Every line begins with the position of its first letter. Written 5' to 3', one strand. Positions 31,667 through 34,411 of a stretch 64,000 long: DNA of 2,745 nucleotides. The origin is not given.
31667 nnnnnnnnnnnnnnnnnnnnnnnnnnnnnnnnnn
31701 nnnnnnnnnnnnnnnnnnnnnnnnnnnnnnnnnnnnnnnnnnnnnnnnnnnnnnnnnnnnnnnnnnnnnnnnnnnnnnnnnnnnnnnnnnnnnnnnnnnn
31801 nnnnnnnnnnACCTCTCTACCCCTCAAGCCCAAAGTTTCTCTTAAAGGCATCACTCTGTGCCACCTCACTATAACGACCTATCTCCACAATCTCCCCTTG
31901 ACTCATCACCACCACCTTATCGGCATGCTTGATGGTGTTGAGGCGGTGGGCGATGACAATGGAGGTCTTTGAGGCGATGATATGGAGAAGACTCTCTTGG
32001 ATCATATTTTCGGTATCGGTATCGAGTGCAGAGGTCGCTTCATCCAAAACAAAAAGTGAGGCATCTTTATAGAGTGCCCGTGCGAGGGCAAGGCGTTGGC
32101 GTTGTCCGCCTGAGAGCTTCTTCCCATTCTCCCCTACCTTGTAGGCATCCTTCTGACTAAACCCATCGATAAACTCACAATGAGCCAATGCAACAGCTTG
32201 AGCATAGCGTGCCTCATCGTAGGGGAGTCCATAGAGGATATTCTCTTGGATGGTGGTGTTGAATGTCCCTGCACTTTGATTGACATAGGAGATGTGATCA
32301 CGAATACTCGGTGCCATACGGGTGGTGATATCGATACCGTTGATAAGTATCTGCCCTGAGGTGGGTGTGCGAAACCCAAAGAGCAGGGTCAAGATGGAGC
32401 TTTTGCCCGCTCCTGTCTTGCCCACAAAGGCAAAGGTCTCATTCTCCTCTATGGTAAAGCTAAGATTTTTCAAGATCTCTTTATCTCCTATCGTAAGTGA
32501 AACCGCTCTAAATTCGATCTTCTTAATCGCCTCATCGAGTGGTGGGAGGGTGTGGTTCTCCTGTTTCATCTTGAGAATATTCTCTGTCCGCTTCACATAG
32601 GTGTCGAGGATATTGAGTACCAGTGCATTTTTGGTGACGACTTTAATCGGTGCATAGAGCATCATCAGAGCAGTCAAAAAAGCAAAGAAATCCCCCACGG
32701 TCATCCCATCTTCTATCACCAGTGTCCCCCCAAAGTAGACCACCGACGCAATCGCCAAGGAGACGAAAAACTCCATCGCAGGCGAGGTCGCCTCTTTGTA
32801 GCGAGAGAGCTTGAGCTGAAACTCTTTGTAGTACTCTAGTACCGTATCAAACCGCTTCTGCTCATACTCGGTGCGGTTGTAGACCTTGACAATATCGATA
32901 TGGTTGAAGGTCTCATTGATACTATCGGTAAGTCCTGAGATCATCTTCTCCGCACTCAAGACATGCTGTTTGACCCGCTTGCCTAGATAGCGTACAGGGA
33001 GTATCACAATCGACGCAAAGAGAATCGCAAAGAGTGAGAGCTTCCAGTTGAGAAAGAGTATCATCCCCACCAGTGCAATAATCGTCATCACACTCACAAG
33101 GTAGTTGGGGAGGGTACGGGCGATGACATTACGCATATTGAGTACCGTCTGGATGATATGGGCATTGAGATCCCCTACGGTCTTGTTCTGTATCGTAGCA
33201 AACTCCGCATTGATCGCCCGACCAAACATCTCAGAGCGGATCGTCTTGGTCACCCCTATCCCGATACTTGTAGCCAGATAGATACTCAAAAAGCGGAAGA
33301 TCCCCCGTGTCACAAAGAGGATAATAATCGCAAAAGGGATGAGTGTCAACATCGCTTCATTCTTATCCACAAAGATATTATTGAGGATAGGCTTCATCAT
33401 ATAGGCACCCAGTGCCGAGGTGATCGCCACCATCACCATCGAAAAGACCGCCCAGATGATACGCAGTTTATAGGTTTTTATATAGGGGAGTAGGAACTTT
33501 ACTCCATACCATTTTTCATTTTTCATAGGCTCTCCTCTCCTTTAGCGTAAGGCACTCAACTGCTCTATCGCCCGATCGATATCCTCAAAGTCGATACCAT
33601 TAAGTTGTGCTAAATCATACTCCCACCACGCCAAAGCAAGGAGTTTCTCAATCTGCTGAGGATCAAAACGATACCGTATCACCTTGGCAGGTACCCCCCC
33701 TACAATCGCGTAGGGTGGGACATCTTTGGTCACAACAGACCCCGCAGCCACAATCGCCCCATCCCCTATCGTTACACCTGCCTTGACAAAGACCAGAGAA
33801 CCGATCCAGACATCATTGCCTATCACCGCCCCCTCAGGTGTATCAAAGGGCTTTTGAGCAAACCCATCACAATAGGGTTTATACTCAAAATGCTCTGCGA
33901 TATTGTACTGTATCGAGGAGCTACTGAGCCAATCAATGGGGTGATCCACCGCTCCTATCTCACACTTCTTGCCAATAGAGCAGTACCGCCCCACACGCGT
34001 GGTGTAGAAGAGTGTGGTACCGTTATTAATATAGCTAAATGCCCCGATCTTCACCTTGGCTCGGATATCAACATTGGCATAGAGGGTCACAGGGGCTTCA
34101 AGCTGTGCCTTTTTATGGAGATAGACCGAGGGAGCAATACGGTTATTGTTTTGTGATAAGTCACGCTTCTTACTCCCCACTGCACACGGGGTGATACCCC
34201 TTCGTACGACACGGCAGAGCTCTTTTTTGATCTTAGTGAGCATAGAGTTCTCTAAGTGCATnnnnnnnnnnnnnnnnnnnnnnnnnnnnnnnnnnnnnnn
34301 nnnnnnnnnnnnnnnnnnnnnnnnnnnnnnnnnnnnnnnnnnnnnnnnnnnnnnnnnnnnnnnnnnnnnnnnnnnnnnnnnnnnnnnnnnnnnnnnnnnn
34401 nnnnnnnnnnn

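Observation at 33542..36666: TagD-type cytidylyltransferase fused to a Gfo/Idh/MocA oxidoreductase, followed by a class V aminotransferase and an XAT acetyltransferase: predicted CDP-linked amino-polyol (serinol-phosphate-like) donor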

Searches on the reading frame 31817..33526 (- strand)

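Call 4: search_protein_families(library=pfam, proteins=[window:31817-33526:-], max_evalue=0.01)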
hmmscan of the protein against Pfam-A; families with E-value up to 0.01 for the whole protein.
window:31817-33526:- (569 aa): 5 families
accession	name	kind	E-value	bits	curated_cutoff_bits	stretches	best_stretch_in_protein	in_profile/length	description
PF00664.28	ABC_membrane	-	7.9e-40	137.7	28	1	24-293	2-273/274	ABC transporter transmembrane region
PF00005.33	ABC_tran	-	1.3e-32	113.7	25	1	352-499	1-137/137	ABC transporter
PF02463.25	SMC_N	-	6.9e-08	32.6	40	1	360-543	135-213/220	RecF/RecN/SMC N terminal domain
PF03193.22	RsgA_GTPase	-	0.00011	22.5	30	1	326-384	71-128/174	RsgA GTPase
PF17993.7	HA70_C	-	0.0033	17.8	25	0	396-430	30-64/135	Haemagglutinin 70 C-terminal domain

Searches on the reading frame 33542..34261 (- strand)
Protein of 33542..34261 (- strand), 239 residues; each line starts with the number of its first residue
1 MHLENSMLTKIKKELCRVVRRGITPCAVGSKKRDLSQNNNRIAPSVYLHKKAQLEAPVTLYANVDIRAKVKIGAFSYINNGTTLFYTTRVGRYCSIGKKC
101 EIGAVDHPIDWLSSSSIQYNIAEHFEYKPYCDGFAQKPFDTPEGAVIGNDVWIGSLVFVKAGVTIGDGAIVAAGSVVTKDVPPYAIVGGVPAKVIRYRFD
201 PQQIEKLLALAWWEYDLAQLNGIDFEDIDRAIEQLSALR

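Call 4: search_protein_families(library=pfam, proteins=[window:33542-34261:-], max_evalue=0.01)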
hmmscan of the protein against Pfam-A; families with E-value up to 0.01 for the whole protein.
window:33542-34261:- (239 aa): 3 families
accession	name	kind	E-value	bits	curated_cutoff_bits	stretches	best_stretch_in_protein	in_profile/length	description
PF00132.30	Hexapep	-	5.6e-17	61.1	27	1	144-179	1-36/36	Bacterial transferase hexapeptide (six repeats)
PF14602.12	Hexapep_2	-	1.1e-06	28.7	27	1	146-179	3-34/34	Hexapeptide repeat of succinyl-transferase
PF25084.1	LbH_EIF2B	-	2.9e-06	27.7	54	1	55-102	7-53/105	EIF2B subunit epsilon LbH domain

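Call 5: search_protein_families(library=ncbifam, proteins=[window:33542-34261:-], max_evalue=0.001)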
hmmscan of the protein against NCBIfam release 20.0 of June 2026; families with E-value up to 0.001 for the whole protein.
window:33542-34261:- (239 aa): 46 families (the best 25 are shown)
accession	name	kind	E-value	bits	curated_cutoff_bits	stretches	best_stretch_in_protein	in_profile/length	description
TIGR03308.1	phn_thr-fam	hypoth_equivalog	1.9e-40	138.9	201.65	1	46-222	9-186/204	phosphonate metabolim protein, transferase hexapeptide repeat family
NF000311.1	Vat_ABCDEFH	equivalog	3.4e-32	111.7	300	1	90-221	60-187/201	Vat family streptogramin A O-acetyltransferase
NF000490.1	chloram_CatB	equivalog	5.4e-31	107.5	350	1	90-221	59-187/210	type B chloramphenicol O-acetyltransferase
NF033468.1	stregram_VatI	exception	3.9e-28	98.7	415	1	90-221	62-189/208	streptogramin A O-acetyltransferase Vat(I)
NF000101.1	stregram_VatA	exception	6.2e-27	94.7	450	1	90-222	68-196/219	streptogramin A O-acetyltransferase Vat(A)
NF000111.1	stregram_VatD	exception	1.6e-26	93.4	400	1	89-230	62-195/209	streptogramin A O-acetyltransferase Vat(D)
NF000020.1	stregram_VatE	exception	1e-24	87.3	450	1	90-218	64-189/214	streptogramin A O-acetyltransferase Vat(E)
NF000504.1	stregram_VatH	exception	1.4e-24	87.2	475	1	90-216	67-189/216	streptogramin A O-acetyltransferase Vat(H)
NF000097.1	stregram_VatC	exception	6.8e-24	84.9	425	1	90-221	68-195/212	streptogramin A O-acetyltransferase Vat(C)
NF000147.1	stregram_VatF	exception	8e-23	81.1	400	1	144-218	120-194/221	streptogramin A O-acetyltransferase Vat(F)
NF000084.1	amicyc_ac_ApmA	equivalog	1.1e-21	77.8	550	1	86-221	115-255/274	aminocyclitol acetyltransferase ApmA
TIGR03532.1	DapD_Ac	equivalog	1.6e-19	70.5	231.75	1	145-197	161-213/231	2,3,4,5-tetrahydropyridine-2,6-dicarboxylate N-acetyltransferase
TIGR03570.1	NeuD_NnaD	subfamily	2.4e-19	69.7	160.8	2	145-193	154-202/202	NeuD/PglB/VioB family sugar acetyltransferase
NF007240.0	PRK09677.1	equivalog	2.9e-18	66.1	243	1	144-198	130-184/192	putative lipopolysaccharide biosynthesis O-acetyl transferase WbbJ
NF007076.0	PRK09527.1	equivalog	2.9e-17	62.7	347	1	146-197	133-184/203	galactoside O-acetyltransferase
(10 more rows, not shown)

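Call 8: search_solved_structures(query=window:33542-34261:-, max_evalue=0.001)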
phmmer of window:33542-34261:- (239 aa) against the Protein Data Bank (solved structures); distinct sequences matched with E-value up to 0.001: 76 (the best 60 are shown).
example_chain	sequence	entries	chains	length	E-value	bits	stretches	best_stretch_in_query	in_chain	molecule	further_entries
6pu9_A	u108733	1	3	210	4.8e-27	98.4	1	89-220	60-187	Acetyltransferase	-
6mfk_A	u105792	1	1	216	4.7e-26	95.1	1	90-216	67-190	Chloramphenicol acetyltransferase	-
8j40_A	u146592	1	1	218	1.5e-25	93.4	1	90-220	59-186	CatB8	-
1khr_A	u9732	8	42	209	2.5e-24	89.5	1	88-229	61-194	STREPTOGRAMIN A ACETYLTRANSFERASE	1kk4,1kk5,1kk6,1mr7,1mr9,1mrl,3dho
7hzv_A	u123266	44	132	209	2.5e-24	89.5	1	88-229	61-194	Streptogramin A acetyltransferase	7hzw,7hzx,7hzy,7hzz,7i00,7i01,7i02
3eev_A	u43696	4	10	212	7e-24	88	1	90-217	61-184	Chloramphenicol acetyltransferase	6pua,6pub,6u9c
6x3c_A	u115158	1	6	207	9e-24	87.7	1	90-221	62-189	Virginiamycin A acetyltransferase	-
6x3j_A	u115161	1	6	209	9e-24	87.6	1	90-222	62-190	Virginiamycin A acetyltransferase,VatA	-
4myo_A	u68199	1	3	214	9.7e-24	87.5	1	90-222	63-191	Virginiamycin A acetyltransferase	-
4hur_A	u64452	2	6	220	1e-23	87.4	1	90-222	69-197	Virginiamycin A acetyltransferase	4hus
7jm1_A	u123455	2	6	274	7.2e-22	81.4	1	85-221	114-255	Aminocyclitol acetyltransferase ApmA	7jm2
7jm0_A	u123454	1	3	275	7.3e-22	81.4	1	85-221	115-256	Aminocyclitol acetyltransferase ApmA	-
7uuj_A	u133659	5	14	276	7.4e-22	81.4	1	85-221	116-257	Aminocyclitol acetyltransferase ApmA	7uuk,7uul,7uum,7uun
1xat_A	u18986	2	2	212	1.2e-21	80.6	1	90-221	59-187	XENOBIOTIC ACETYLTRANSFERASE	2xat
7uuo_A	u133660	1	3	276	2.8e-21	79.5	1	86-221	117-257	Aminocyclitol acetyltransferase ApmA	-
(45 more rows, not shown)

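Call 85: find_homologous_proteins(query=window:33542-34243:-, max_evalue=1e-10)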
Query window:33542-34243:- (233 aa): 7364 proteins with E <= 1e-10 among 8000 candidates; the best 120 are listed.
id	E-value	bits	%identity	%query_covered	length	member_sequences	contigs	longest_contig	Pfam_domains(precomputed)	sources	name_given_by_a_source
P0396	9.0e-146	502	95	100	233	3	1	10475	PF14602.13,PF00132.31,PF25087.2,PF25084.2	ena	-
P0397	7.0e-90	319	68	88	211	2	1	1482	PF14602.13,PF00132.31,PF25087.2,PF25084.2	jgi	jgi:acetyltransferase-like isoleucine patch superfamily enzyme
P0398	2.6e-89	317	66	88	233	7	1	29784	PF14602.13,PF00132.31,PF25087.2,PF25084.2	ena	-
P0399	1.8e-88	314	70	85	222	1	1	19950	PF14602.13,PF00132.31,PF25087.2,PF25084.2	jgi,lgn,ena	-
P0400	3.7e-88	313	63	98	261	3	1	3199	PF14602.13,PF00132.31,PF25087.2,PF25084.2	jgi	jgi:acetyltransferase-like isoleucine patch superfamily enzyme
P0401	5.4e-85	303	66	85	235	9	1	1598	PF00132.31,PF25087.2,PF25084.2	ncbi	-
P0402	9.7e-84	299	63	88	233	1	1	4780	PF14602.13,PF00132.31,PF25087.2,PF25084.2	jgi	jgi:acetyltransferase-like isoleucine patch superfamily enzyme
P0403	2.4e-83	297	68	85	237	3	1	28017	PF14602.13,PF00132.31,PF25087.2,PF25084.2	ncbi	-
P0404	3.4e-82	294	64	86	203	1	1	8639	PF14602.13,PF00132.31,PF25087.2,PF25084.2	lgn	-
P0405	4.1e-81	290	62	87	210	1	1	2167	PF14602.13,PF00132.31,PF25087.2,PF25084.2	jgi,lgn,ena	-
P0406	5.1e-81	290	64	86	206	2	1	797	PF14602.13,PF00132.31,PF25087.2,PF25084.2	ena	-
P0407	2.5e-80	288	60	96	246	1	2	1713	PF14602.13,PF00132.31,PF25087.2,PF25084.2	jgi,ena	-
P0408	2.5e-80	288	64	86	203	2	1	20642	PF14602.13,PF00132.31,PF25087.2,PF25084.2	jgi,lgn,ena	-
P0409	2.5e-80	288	62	90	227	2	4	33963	PF14602.13,PF00132.31,PF25087.2,PF25084.2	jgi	jgi:acetyltransferase-like isoleucine patch superfamily enzyme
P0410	2.8e-80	287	63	86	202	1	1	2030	PF14602.13,PF00132.31,PF25087.2,PF25084.2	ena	-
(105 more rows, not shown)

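Call 86: find_encoding_contigs(protein=P0398, flank=7000, max_places=1)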
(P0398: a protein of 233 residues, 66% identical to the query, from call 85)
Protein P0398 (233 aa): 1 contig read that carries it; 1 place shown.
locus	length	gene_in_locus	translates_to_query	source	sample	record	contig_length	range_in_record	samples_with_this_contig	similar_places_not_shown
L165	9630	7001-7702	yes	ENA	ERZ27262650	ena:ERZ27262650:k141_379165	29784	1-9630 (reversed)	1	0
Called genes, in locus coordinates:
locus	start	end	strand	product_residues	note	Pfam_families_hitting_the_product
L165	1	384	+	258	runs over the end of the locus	PF01061:ABC2_membrane, PF12698:ABC2_membrane_3 (weak)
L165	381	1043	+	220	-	PF00005:ABC_tran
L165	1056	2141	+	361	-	-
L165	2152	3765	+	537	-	PF02563:Poly_export, PF10531:SLBB (faint), PF22461:SLBB_2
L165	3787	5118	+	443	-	PF01467:CTP_transf_like, PF01408:GFO_IDH_MocA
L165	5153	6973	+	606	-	-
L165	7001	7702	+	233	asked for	PF14602:Hexapep_2 (faint), PF25084:LbH_EIF2B (faint), PF25087:GMPPB_C (faint), PF00132:Hexapep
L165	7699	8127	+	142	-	PF01467:CTP_transf_like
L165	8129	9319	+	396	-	PF04464:Glyphos_transf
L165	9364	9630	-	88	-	?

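Call 87: find_encoding_contigs(protein=P0399, flank=7000, max_places=1)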
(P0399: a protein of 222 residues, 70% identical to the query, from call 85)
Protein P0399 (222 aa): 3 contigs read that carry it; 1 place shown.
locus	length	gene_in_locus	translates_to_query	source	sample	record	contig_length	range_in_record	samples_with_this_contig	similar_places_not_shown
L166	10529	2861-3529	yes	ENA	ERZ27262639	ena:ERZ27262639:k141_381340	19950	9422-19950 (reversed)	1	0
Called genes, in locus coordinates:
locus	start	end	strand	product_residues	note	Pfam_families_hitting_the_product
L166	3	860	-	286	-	?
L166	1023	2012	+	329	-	PF01075:Glyco_transf_9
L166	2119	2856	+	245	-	PF04991:LicD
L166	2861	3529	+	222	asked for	PF14602:Hexapep_2 (faint), PF25084:LbH_EIF2B (faint), PF25087:GMPPB_C (faint), PF00132:Hexapep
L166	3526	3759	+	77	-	PF01467:CTP_transf_like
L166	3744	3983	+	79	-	-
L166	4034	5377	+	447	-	PF01467:CTP_transf_like, PF01408:GFO_IDH_MocA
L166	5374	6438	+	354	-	PF00155:Aminotran_1_2 (faint), PF00266:Aminotran_5, PF01053:Cys_Met_Meta_PP (weak)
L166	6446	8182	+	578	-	PF00664:ABC_membrane, PF02463:SMC_N (weak), PF00005:ABC_tran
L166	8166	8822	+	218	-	PF04991:LicD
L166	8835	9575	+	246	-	PF06293:Kdo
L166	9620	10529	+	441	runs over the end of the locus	PF01637:ATPase_2, PF13173:AAA_14, PF13401:AAA_22, PF03008:DUF234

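Call 88: find_encoding_contigs(protein=P0403, flank=7000, max_places=1)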
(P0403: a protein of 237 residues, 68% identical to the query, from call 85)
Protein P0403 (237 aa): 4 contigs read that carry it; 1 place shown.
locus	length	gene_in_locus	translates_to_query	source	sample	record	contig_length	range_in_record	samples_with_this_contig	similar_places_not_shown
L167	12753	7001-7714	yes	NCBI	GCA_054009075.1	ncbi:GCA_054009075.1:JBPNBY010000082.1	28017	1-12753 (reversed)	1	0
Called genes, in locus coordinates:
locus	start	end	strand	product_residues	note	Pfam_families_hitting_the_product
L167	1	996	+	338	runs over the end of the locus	PF00106:adh_short, PF01073:3Beta_HSD, PF01370:Epimerase, PF02719:Polysacc_synt_2, PF04321:RmlD_sub_bind, PF05368:NmrA, PF08659:KR, PF13460:NAD_binding_10, +1 more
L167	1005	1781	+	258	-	PF01061:ABC2_membrane, PF12698:ABC2_membrane_3 (weak)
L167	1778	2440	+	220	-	PF00005:ABC_tran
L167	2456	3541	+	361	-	-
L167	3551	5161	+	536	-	PF02563:Poly_export, PF10531:SLBB (faint), PF22461:SLBB_2 (faint)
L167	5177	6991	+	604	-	-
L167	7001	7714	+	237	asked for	PF14602:Hexapep_2 (faint), PF25084:LbH_EIF2B (faint), PF25087:GMPPB_C (faint), PF00132:Hexapep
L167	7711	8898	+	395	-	PF04464:Glyphos_transf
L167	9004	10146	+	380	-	PF03235:GmrSD_N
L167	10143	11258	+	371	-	PF02463:SMC_N, PF13175:AAA_15, PF13476:AAA_23, PF13555:AAA_29 (weak), PF13304:AAA_21, PF13175:AAA_15, PF13304:AAA_21, PF12476:DUF3696, +1 more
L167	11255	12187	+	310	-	-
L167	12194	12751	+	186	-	?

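Call 89: find_encoding_contigs(protein=P0409, flank=7000, max_places=1)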
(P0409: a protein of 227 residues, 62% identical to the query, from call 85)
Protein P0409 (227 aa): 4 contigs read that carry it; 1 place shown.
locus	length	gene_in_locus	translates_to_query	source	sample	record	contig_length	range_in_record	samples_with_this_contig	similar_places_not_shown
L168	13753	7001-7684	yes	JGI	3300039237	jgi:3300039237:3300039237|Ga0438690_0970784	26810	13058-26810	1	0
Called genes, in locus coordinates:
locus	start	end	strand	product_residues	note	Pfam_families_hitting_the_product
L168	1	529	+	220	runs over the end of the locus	PF00005:ABC_tran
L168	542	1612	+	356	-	-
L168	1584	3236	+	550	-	PF02563:Poly_export, PF10531:SLBB (faint), PF22461:SLBB_2 (faint)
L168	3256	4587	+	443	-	PF01467:CTP_transf_like, PF01408:GFO_IDH_MocA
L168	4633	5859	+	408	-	PF04464:Glyphos_transf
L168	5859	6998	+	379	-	PF04464:Glyphos_transf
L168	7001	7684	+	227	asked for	PF25087:GMPPB_C (faint), PF25084:LbH_EIF2B (faint), PF00132:Hexapep, PF14602:Hexapep_2 (weak)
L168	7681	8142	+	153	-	PF06574:FAD_syn (faint), PF01467:CTP_transf_like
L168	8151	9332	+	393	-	PF13091:PLDc_2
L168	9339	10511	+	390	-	PF04464:Glyphos_transf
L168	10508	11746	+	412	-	PF04464:Glyphos_transf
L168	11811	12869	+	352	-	PF05159:Capsule_synth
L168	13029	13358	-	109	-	PF06296:RelE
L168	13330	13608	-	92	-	-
